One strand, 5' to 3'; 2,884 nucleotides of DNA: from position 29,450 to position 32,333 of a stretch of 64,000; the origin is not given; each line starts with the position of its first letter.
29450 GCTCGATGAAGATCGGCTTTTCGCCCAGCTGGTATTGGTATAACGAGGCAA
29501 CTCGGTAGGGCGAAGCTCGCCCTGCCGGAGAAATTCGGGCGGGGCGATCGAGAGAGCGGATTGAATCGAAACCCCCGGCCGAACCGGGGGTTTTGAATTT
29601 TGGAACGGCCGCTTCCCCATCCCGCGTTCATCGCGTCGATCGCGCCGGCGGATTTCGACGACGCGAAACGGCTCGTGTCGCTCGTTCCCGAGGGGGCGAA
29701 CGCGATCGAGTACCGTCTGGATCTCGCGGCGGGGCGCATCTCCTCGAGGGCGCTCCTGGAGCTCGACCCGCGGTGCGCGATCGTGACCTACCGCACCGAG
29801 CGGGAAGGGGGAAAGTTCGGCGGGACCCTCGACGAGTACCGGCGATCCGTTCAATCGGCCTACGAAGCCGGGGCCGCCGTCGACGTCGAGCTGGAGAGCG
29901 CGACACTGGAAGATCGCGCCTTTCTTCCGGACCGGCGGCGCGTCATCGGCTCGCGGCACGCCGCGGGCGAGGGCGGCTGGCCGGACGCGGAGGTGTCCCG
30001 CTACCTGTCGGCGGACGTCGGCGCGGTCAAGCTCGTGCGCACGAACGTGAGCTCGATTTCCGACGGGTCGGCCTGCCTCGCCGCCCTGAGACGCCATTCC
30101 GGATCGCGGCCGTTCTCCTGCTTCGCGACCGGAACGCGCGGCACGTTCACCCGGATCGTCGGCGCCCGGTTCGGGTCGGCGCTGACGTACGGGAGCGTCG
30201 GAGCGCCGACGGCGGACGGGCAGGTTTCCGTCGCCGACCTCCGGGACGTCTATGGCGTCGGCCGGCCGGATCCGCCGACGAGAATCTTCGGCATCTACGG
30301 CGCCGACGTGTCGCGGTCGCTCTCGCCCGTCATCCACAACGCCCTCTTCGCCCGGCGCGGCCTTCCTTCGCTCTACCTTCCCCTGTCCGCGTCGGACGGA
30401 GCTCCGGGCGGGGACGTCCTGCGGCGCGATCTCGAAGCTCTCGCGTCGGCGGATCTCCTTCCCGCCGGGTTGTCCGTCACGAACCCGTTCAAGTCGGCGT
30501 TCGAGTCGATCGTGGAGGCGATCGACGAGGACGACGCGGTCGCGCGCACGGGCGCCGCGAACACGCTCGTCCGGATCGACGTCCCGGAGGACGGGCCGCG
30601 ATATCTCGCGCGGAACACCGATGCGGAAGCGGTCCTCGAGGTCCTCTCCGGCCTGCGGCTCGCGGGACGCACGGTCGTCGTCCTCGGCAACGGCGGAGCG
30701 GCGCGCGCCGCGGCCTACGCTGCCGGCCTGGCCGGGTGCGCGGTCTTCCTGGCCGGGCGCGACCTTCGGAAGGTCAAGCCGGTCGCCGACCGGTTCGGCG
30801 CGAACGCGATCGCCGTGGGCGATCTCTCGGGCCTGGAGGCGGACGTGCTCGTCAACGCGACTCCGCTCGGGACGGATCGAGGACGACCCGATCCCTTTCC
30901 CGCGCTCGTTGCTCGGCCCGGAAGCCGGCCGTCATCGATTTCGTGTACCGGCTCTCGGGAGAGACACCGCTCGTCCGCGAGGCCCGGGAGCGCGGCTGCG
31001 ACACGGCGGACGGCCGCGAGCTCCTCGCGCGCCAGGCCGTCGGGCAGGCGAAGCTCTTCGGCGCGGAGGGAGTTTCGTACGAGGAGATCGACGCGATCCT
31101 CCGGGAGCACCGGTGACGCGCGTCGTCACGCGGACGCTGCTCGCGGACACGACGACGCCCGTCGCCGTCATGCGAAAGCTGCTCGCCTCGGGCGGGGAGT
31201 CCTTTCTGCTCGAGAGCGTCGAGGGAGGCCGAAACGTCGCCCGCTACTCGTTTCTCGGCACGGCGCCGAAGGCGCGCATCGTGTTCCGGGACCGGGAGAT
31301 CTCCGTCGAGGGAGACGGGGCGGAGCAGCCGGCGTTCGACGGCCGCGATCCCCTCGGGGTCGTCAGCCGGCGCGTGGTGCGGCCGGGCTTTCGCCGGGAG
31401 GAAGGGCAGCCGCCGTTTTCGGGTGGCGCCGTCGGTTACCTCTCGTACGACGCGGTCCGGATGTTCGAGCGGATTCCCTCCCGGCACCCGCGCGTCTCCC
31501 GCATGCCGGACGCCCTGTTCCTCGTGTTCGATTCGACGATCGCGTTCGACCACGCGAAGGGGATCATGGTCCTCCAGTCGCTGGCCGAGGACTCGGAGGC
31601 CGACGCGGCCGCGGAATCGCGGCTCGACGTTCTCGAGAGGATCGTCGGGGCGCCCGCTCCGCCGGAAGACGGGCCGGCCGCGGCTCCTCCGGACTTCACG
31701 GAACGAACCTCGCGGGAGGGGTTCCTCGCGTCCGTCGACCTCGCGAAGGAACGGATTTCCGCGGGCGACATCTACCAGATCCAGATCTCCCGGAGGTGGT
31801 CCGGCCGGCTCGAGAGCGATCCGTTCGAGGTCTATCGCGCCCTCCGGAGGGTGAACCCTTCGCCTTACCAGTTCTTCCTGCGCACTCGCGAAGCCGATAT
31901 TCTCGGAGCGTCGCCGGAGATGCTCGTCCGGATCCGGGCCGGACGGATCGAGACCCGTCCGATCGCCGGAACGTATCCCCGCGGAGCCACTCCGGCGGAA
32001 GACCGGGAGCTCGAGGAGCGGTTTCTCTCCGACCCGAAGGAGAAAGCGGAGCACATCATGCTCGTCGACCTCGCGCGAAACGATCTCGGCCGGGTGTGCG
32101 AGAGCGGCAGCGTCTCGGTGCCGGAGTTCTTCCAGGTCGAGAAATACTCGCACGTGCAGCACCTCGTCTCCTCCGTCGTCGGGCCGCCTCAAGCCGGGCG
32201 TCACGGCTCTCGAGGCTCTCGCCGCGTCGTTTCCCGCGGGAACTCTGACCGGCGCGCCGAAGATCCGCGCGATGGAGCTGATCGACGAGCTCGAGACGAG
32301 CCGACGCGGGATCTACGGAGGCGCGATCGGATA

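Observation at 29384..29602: Candidate ribosome-mediated attenuator with a Trp/Tyr leader peptide upstream of the aromatic supraoperon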

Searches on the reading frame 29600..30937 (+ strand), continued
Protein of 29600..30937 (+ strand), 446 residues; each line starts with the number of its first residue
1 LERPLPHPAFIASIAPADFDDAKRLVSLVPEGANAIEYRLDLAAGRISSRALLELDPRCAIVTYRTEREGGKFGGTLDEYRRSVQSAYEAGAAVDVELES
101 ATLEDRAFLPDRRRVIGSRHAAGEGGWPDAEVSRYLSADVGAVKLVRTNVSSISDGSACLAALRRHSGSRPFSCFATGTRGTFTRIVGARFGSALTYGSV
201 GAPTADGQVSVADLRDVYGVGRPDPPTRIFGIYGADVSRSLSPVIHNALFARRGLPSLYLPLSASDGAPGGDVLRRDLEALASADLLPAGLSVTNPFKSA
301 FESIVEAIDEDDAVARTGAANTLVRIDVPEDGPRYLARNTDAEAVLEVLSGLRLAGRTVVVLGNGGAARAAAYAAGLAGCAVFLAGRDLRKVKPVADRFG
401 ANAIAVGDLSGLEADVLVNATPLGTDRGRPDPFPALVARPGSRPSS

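Call 37: find_encoding_contigs(protein=P0069, flank=10000, max_places=1)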
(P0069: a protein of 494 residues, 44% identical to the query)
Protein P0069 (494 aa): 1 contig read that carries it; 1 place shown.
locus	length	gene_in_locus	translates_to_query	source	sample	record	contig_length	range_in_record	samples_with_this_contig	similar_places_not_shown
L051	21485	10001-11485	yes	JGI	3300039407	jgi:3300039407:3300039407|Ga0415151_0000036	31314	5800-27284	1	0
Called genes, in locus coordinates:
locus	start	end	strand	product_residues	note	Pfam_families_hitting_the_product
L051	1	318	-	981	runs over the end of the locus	PF00133:tRNA-synt_1, PF09334:tRNA-synt_1g, PF01406:tRNA-synt_1e (weak), PF08264:Anticodon_1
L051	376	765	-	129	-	PF01648:ACPS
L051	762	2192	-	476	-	PF00924:MS_channel_2nd, PF21082:MS_channel_3rd, PF00027:cNMP_binding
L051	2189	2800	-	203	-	PF02581:TMP-TENI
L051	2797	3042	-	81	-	-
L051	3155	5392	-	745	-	PF20245:DUF6600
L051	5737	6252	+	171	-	PF01327:Pep_deformylase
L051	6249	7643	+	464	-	PF01406:tRNA-synt_1e, PF01921:tRNA-synt_1f (faint), PF09334:tRNA-synt_1g (weak), PF09190:DALR_2, PF23493:CysS_C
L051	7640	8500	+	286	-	PF02811:PHP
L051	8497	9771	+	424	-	-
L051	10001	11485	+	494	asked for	PF01487:DHquinase_I, PF08501:Shikimate_dh_N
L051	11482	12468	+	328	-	PF13393:tRNA-synt_His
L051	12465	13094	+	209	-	PF01634:HisG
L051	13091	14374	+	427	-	PF00815:Histidinol_dh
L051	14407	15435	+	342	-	PF00155:Aminotran_1_2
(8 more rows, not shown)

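Call 38: find_encoding_contigs(protein=P0098, flank=10000, max_places=2)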
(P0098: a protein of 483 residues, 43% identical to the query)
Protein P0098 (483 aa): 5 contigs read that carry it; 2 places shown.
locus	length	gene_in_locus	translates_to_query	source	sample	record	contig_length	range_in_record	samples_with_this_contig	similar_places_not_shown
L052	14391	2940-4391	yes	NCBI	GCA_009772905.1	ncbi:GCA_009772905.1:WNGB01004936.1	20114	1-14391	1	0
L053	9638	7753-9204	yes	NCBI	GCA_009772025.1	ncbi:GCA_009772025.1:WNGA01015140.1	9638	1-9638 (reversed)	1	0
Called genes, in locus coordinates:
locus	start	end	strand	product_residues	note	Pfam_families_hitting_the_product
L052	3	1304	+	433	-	?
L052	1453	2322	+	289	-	PF02811:PHP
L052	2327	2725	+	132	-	-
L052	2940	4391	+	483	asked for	PF01487:DHquinase_I, PF08501:Shikimate_dh_N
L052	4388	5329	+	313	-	PF13393:tRNA-synt_His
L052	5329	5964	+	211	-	PF01634:HisG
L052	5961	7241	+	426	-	PF00815:Histidinol_dh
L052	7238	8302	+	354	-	PF00155:Aminotran_1_2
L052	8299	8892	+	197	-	PF00475:IGPD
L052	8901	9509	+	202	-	PF00117:GATase, PF07685:GATase_3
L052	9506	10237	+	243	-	PF00977:His_biosynth, PF03060:NMO (weak)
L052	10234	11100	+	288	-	PF00977:His_biosynth, PF05690:ThiG (faint)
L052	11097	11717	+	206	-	PF01502:PRA-CH, PF01503:PRA-PH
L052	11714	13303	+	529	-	PF04715:, PF00425:Chorismate_bind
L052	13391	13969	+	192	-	PF00117:GATase, PF07722:Peptidase_C26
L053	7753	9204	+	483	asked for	PF01487:DHquinase_I, PF08501:Shikimate_dh_N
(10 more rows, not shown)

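Call 53: find_encoding_contigs(protein=P0043, flank=10000, max_places=1)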
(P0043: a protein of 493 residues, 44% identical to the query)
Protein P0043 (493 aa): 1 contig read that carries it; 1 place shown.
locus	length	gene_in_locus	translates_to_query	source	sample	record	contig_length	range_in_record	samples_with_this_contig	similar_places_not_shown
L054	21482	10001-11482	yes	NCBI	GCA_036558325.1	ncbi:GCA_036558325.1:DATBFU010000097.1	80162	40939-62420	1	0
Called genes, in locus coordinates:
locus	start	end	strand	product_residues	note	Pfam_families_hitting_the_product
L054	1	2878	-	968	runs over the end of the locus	PF00133:tRNA-synt_1, PF09334:tRNA-synt_1g, PF01406:tRNA-synt_1e, PF08264:Anticodon_1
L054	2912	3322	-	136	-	PF01648:ACPS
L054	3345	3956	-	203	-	PF02581:TMP-TENI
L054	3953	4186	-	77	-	-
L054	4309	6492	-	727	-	PF20245:DUF6600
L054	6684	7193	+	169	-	PF01327:Pep_deformylase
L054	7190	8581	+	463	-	PF01406:tRNA-synt_1e, PF01921:tRNA-synt_1f (faint), PF09334:tRNA-synt_1g (faint), PF09190:DALR_2, PF23493:CysS_C (weak)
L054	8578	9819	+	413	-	-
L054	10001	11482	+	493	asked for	PF01487:DHquinase_I, PF08501:Shikimate_dh_N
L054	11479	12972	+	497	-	PF04715:, PF00425:Chorismate_bind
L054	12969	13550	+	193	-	PF00117:GATase, PF07722:Peptidase_C26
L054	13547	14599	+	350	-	PF02885:Glycos_trans_3N, PF00591:Glycos_transf_3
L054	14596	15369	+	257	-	PF00218:IGPS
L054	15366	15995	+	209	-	PF00697:PRAI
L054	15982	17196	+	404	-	PF00291:PALP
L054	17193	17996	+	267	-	PF00290:Trp_syntA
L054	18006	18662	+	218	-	-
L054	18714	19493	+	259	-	PF13413:HTH_25, PF13464:RodZ_C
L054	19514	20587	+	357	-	-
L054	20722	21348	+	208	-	PF00226:DnaJ, PF13428:TPR_14 (faint), PF13432:TPR_16 (faint), PF00515:TPR_1 (faint), PF07719:TPR_2 (faint), PF14559:TPR_19 (weak)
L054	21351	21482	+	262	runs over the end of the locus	PF00481:PP2C, PF13672:PP2C_2, PF07228:SpoIIE (weak)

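Call 54: find_encoding_contigs(protein=P0101, flank=10000, max_places=1)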
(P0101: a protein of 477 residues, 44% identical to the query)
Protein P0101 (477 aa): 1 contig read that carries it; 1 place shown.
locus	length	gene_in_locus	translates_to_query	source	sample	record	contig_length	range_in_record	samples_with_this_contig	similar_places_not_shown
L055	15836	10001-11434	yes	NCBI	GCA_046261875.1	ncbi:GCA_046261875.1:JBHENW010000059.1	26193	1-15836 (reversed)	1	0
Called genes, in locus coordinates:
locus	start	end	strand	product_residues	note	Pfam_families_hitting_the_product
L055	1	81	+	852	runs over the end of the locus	PF00515:TPR_1 (faint), PF07719:TPR_2 (faint), PF12895:ANAPC3 (faint), PF13174:TPR_6 (faint), PF13176:TPR_7 (faint), PF13181:TPR_8 (faint), PF13414:TPR_11 (weak), PF14559:TPR_19, +9 more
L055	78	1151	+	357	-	PF00005:ABC_tran, PF13304:AAA_21 (faint), PF08352:oligo_HPY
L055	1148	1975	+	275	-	PF00005:ABC_tran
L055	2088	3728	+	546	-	PF02321:OEP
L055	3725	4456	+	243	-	PF04893:Yip1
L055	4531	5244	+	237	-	PF00005:ABC_tran, PF02463:SMC_N (faint), PF13304:AAA_21 (faint)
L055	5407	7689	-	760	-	PF04773:FecR (weak), PF20245:DUF6600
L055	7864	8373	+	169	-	PF01327:Pep_deformylase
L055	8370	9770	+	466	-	PF01406:tRNA-synt_1e, PF09334:tRNA-synt_1g (faint), PF09190:DALR_2, PF23493:CysS_C (weak)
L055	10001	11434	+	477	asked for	PF01487:DHquinase_I, PF08501:Shikimate_dh_N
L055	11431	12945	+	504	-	PF04715:, PF00425:Chorismate_bind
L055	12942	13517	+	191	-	PF00117:GATase, PF07722:Peptidase_C26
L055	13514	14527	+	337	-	PF02885:Glycos_trans_3N, PF00591:Glycos_transf_3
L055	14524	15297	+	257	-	PF00218:IGPS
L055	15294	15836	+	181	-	PF00697:PRAI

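Call 62: search_protein_families(library=pfam, proteins=[window:29600-30937:+], max_evalue=0.00001)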
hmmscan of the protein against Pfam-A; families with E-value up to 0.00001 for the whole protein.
window:29600-30937:+ (446 aa): 2 families
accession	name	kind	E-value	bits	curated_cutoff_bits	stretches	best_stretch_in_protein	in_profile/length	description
PF01487.21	DHquinase_I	-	3.1e-24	86.8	22.2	1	21-218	12-230/230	Type I 3-dehydroquinase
PF08501.16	Shikimate_dh_N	-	2.3e-11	44.2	27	1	232-323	1-83/83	Shikimate dehydrogenase substrate binding domain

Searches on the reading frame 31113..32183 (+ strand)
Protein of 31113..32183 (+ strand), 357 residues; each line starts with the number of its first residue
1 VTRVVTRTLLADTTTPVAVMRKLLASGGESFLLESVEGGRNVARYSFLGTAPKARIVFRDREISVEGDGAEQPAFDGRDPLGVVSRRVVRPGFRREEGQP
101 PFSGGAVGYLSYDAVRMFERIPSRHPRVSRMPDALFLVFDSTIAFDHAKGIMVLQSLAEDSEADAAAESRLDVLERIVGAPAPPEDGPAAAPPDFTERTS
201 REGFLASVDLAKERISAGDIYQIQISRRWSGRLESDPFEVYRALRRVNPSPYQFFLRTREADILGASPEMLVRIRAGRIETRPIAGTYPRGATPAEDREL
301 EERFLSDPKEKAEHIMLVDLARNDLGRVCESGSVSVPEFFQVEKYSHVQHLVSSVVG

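Call 62: search_protein_families(library=pfam, proteins=[window:31113-32183:+], max_evalue=0.00001)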
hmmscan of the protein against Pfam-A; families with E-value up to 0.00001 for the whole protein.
window:31113-32183:+ (357 aa): 2 families
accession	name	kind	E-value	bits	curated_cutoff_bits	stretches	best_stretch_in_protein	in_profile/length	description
PF00425.24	Chorismate_bind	-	1.3e-51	176.1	27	1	201-356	2-159/257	chorismate binding enzyme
PF04715.19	Anth_synt_I_N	-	2.4e-31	109.3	23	1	12-150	1-136/140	Anthranilate synthase component I, N terminal region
